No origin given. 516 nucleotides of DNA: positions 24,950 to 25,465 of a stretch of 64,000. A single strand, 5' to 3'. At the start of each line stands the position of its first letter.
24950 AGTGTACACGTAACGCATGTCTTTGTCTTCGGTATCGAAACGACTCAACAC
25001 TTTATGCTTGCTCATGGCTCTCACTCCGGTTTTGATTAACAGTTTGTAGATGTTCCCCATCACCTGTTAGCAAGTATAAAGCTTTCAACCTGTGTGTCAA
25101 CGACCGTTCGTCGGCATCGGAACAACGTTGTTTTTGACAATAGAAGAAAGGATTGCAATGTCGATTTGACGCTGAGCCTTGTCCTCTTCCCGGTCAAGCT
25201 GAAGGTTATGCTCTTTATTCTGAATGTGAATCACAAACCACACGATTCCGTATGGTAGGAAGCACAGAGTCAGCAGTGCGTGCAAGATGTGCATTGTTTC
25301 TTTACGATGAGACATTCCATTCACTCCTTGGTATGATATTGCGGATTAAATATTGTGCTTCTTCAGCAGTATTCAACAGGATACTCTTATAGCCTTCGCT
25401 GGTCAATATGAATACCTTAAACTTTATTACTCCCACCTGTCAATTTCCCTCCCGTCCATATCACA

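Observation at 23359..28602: Leftward accessory island with a UvrD-like helicase and many tiny proteins, insulated by a bidirectional terminator and divergent promoters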

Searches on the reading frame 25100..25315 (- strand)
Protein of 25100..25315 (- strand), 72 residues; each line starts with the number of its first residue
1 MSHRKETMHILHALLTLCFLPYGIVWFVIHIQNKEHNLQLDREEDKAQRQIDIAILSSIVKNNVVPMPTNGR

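Call 12: search_protein_families(library=phrogs, proteins=[window:25100-25315:-], max_evalue=0.01)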
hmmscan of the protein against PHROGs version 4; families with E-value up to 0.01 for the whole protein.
window:25100-25315:- (72 aa): 2 families
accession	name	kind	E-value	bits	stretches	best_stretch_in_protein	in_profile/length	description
phrog_36892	-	unknown function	1.1e-08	36.2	1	1-41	6-46/58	-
phrog_34413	-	unknown function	9.1e-05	23.4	1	2-44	39-82/91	-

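Call 14: search_protein_families(library=pfam, proteins=[window:25100-25315:-], max_evalue=0.1)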
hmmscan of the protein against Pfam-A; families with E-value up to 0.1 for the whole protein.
window:25100-25315:- (72 aa): 1 family
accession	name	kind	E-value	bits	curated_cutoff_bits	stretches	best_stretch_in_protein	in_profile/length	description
PF10323.15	7TM_GPCR_Srv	-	0.072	12.9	21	1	8-60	169-218/283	Serpentine type 7TM GPCR chemoreceptor Srv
